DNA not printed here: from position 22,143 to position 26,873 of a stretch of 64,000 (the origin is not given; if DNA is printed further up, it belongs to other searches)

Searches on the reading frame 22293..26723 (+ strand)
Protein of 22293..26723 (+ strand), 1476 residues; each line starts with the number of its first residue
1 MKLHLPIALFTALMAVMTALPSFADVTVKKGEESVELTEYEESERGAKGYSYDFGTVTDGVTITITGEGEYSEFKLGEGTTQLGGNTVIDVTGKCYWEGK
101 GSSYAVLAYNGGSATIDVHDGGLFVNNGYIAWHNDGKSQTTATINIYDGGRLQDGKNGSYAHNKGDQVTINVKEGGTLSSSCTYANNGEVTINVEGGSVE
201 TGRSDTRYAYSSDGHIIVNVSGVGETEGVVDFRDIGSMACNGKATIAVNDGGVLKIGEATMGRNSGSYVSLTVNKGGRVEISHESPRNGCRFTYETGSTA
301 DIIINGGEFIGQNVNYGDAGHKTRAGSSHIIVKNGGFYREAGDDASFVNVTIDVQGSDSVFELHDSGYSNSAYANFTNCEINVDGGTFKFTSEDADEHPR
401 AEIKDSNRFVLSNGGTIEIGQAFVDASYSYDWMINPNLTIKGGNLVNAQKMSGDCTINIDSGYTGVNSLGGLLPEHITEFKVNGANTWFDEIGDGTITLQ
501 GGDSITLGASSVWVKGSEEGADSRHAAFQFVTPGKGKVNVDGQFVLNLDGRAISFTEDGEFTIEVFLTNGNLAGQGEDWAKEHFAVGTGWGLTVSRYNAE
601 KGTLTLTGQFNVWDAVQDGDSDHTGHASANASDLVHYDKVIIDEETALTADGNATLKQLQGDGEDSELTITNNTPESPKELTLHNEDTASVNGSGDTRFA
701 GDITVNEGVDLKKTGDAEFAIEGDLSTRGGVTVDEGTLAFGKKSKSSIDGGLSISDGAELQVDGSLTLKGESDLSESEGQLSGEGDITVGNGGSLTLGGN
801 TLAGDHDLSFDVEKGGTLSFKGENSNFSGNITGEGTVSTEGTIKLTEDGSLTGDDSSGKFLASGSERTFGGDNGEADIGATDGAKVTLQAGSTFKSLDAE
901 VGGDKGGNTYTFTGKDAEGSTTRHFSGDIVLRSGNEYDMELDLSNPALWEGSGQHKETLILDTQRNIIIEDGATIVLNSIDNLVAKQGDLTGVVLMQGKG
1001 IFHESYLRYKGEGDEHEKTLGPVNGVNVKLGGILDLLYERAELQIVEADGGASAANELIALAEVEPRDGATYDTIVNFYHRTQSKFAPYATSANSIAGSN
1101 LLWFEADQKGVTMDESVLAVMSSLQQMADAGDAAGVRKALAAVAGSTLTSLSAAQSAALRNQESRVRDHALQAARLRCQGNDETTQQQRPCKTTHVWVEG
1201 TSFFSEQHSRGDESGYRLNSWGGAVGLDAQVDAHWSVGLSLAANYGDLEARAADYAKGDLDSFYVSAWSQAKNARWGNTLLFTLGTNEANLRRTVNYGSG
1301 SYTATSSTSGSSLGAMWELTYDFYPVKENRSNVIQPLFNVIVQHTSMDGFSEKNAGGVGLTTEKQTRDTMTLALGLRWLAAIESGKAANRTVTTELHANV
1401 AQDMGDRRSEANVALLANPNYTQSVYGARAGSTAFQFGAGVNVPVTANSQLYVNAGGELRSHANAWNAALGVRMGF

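Call 7: search_protein_families(library=pfam, proteins=[window:22293-26723:+])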
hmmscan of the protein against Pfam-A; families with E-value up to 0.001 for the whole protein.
window:22293-26723:+ (1476 aa): 1 family
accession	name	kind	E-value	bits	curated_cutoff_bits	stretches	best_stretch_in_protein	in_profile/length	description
PF03797.25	Autotransporter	-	1.9e-37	129.9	26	1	1196-1455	1-254/255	Autotransporter beta-domain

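Call 10: find_encoding_contigs(protein=window:22293-26723:+, flank=3000, max_places=10)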
Protein window:22293-26723:+ (1476 aa): no gene with exactly this product is on record in the collection.

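Call 57: search_protein_families(library=ncbifam, proteins=[window:22293-26720:+], max_evalue=0.001)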
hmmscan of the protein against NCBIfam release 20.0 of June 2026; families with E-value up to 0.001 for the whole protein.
window:22293-26720:+ (1476 aa): 1 family
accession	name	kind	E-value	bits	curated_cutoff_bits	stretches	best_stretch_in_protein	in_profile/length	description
NF051851.1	AtpSerPepEprS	equivalog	1.2e-11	43.5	1700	1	1130-1472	663-984/988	autotransporter serine peptidase EprS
